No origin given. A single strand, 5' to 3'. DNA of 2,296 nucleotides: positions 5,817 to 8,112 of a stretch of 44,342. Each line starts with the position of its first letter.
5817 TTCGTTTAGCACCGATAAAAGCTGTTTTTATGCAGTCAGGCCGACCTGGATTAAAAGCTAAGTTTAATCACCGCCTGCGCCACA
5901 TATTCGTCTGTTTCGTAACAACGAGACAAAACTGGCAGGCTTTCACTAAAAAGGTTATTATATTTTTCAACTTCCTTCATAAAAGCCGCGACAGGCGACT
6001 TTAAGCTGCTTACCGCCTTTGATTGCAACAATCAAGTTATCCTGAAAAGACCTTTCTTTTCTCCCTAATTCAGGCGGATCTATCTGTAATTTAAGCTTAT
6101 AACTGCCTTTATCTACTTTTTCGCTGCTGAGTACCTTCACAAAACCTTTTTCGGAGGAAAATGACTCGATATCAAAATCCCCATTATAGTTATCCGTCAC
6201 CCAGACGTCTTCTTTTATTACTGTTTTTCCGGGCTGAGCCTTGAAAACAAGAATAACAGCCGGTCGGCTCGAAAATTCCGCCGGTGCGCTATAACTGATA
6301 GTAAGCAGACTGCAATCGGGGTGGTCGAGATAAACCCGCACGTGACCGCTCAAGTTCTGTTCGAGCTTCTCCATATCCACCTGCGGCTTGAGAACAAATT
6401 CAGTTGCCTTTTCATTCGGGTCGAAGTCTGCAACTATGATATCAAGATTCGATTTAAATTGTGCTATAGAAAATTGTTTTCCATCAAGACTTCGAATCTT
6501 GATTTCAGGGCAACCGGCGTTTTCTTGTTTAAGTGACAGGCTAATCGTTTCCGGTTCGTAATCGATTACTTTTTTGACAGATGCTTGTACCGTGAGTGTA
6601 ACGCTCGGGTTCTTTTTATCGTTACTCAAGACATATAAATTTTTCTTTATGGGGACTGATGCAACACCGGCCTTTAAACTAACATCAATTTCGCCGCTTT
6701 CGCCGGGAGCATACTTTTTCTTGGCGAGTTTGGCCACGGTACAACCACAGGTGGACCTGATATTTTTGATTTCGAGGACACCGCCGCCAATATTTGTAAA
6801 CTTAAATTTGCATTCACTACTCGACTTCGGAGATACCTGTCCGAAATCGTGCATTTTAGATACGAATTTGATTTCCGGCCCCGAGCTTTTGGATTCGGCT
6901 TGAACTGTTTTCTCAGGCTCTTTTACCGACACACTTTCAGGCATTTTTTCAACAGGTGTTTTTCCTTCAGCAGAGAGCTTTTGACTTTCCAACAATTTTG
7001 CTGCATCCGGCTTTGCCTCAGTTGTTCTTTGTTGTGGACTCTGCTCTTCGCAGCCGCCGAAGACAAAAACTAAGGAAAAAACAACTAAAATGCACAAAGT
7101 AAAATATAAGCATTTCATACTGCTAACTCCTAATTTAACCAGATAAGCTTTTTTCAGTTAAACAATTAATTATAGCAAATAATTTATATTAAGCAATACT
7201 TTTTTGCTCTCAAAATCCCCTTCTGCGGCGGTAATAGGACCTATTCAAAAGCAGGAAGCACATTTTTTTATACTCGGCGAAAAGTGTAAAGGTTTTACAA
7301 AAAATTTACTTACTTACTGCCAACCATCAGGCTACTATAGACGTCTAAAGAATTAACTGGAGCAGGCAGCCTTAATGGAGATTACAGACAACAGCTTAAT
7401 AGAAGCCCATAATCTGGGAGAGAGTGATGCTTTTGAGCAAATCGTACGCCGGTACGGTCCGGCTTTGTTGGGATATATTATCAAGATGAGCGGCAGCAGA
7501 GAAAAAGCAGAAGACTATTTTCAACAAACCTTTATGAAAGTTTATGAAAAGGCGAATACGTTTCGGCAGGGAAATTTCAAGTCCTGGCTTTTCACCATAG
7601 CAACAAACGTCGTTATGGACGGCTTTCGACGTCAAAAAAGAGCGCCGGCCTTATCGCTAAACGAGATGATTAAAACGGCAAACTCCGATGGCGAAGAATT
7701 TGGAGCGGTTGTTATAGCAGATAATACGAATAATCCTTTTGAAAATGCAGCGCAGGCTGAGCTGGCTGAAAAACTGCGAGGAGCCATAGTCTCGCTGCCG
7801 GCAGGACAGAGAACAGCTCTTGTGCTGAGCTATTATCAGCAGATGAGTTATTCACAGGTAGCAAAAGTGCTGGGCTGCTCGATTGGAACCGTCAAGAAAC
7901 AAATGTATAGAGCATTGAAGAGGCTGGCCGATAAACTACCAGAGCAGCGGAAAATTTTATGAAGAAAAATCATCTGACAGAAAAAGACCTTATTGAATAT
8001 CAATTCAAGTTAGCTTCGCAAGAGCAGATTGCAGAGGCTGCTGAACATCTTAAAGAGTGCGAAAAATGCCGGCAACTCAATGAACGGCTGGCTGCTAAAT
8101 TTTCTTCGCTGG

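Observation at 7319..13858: ECF sigma operon whose anti-sigma sensor domain is also encoded as two free secreted paralogs, next to a secreted MA-clan peptidase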

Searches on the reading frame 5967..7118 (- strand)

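Call 3: search_protein_families(library=pfam, proteins=[window:5967-7118:-], max_evalue=0.1)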
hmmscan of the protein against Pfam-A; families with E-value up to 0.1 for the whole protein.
window:5967-7118:- (383 aa): 4 families
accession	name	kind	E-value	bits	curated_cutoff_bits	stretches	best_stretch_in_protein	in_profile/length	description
PF07610.17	DUF1573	-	2.5e-21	75.9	26.1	1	83-181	1-98/98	Protein of unknown function (DUF1573)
PF22544.2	HYDIN_VesB_CFA65-like_Ig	-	7.4e-15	55.4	25.5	1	81-179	1-99/100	HYDIN/CFA65/VesB-like, Ig-like domain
PF20694.2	TRADD-like_N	-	0.038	14.2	23.7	0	328-366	20-59/69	TRADD-like N-terminal domain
PF23623.1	GBD_IRG7_N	-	0.081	13.5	27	0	184-250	18-83/95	IRG7 N-terminal galactose binding domain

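Call 4: search_protein_families(library=ncbifam, proteins=[window:5967-7118:-], max_evalue=0.1)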
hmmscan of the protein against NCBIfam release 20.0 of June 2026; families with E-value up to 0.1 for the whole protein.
window:5967-7118:- (383 aa): 1 family
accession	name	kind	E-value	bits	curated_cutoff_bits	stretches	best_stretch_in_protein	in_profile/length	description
NF041425.1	OS_HP2_seleno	subfamily_domain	4.8e-16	58.9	100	1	87-182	3-98/98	OS_HP2 family (seleno)protein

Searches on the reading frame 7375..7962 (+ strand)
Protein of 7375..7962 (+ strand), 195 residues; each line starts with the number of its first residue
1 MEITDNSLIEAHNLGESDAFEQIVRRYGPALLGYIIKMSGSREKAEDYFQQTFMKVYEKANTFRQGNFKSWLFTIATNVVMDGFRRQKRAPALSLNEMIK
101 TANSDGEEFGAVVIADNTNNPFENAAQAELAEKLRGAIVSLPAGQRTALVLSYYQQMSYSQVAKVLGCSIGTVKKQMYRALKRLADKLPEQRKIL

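Call 3: search_protein_families(library=pfam, proteins=[window:7375-7962:+], max_evalue=0.1)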
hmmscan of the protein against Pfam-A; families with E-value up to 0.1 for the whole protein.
window:7375-7962:+ (195 aa): 10 families
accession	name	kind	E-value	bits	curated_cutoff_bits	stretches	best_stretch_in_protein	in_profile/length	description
PF08281.18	Sigma70_r4_2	-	4.4e-17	61.9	25.7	1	132-184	2-54/54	Sigma-70, region 4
PF04542.20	Sigma70_r2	-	4.6e-17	62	24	1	23-89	1-70/71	Sigma-70 region 2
PF04545.22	Sigma70_r4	-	1.3e-11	44.3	24.1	1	137-184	1-48/50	Sigma-70, region 4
PF13384.12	HTH_23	-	0.0004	20.6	24.6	1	146-175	7-36/50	Homeodomain-like domain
PF22029.2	PhyR_sigma2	-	0.0034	17.8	27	1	25-75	9-53/55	Sigma2 domain of PhyR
PF02001.22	DUF134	-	0.0057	17.6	27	1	139-194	33-88/98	Protein of unknown function DUF134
PF04691.17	ApoC-I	-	0.016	15.5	28.3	0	107-135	16-43/61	Apolipoprotein C-I (ApoC-1)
PF07638.17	Sigma70_ECF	-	0.019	15.3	21.1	1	78-182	85-177/185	ECF sigma factor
PF13518.12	HTH_28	-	0.066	13.8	25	0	145-174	1-30/52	Helix-turn-helix domain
PF15978.11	TnsD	-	0.08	12.4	32.4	0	150-179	193-222/355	Tn7-like transposition protein D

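Call 4: search_protein_families(library=ncbifam, proteins=[window:7375-7962:+], max_evalue=0.1)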
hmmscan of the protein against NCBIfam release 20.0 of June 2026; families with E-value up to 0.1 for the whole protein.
window:7375-7962:+ (195 aa): 111 families (the best 25 are shown)
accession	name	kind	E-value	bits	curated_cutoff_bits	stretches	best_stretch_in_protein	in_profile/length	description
NF009166.1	PRK12513.1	equivalog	3.5e-36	124.7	206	1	3-191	7-189/193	RNA polymerase sigma factor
NF007225.0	PRK09643.1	equivalog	2e-33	115.8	190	1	2-190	11-184/204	RNA polymerase sigma factor SigM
TIGR02937.1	sigma70-ECF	superfamily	3.7e-32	111.2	42.9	1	18-188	1-165/165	sigma-70 family RNA polymerase sigma factor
TIGR02985.1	Sig70_bacteroi1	subfamily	1.5e-31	109.8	126.4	1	19-188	2-162/162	RNA polymerase sigma-70 factor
NF007223.0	PRK09641.1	equivalog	7.4e-30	104.2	209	1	1-188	1-184/187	RNA polymerase sigma factor SigW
TIGR02983.1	SigE-fam_strep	subfamily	9.3e-30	103.6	141.55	1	16-191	4-161/162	SigE family RNA polymerase sigma factor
TIGR02950.1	SigM_subfam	subfamily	2.4e-28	99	147.95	1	20-186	2-156/159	RNA polymerase sigma factor, SigM family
NF004113.0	PRK05602.1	equivalog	3.5e-28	98.7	208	1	4-191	31-204/211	RNA polymerase sigma factor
NF007216.0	PRK09638.1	equivalog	1.9e-27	96.1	194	1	3-190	3-176/180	RNA polymerase sigma factor SigY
TIGR02952.1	Sig70_famx2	equivalog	2.6e-27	95.8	206.45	1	11-187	4-169/170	ECF subfamily RNA polymerase sigma factor, BldN family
NF009172.0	PRK12519.1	subfamily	3.9e-26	91.8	222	1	4-190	15-191/194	RNA polymerase sigma factor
TIGR02948.1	SigW_bacill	equivalog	1.9e-25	90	243.1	1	1-187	1-183/187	RNA polymerase sigma factor SigW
TIGR02939.1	RpoE_Sigma70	equivalog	2.4e-25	89.6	236.15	1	4-187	6-185/190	RNA polymerase sigma factor RpoE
NF007229.0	PRK09647.1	equivalog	7e-25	87.7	265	1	15-191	41-205/220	RNA polymerase sigma factor SigE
NF007227.0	PRK09645.1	subfamily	9.2e-24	84.3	202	1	16-191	11-173/177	sigma-70 family RNA polymerase sigma factor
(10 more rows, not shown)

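Call 66: search_protein_families(library=padloc, proteins=[window:7375-7962:+], max_evalue=0.01)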
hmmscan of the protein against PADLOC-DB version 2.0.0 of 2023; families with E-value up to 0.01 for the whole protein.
window:7375-7962:+ (195 aa): 0 families
